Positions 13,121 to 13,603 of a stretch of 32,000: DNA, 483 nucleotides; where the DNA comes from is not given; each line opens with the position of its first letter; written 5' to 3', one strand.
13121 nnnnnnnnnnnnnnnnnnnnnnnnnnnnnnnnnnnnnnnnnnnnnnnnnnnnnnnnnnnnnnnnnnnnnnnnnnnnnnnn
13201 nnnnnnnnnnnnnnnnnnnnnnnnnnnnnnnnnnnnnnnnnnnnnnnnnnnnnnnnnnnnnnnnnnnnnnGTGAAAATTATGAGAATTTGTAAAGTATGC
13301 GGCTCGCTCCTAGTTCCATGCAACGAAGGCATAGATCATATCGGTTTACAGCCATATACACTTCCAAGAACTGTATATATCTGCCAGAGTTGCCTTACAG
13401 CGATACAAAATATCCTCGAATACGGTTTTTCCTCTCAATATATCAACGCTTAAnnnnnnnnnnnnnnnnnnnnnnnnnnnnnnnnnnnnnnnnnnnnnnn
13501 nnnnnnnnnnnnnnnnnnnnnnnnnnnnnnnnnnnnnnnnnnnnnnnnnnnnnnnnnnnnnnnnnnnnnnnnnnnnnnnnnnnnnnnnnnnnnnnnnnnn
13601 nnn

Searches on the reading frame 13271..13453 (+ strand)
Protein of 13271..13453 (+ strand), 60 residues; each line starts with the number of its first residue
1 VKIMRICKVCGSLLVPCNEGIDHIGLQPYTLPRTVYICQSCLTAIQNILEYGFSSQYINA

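Call 10: search_protein_families(library=pfam, proteins=[window:13271-13453:+], max_evalue=0.01)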
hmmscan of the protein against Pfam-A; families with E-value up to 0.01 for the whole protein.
window:13271-13453:+ (60 aa): 1 family
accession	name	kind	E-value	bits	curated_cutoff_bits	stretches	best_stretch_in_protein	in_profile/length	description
PF06689.19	zf-C4_ClpX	-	0.0054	17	27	0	32-50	20-38/39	ClpX C4-type zinc finger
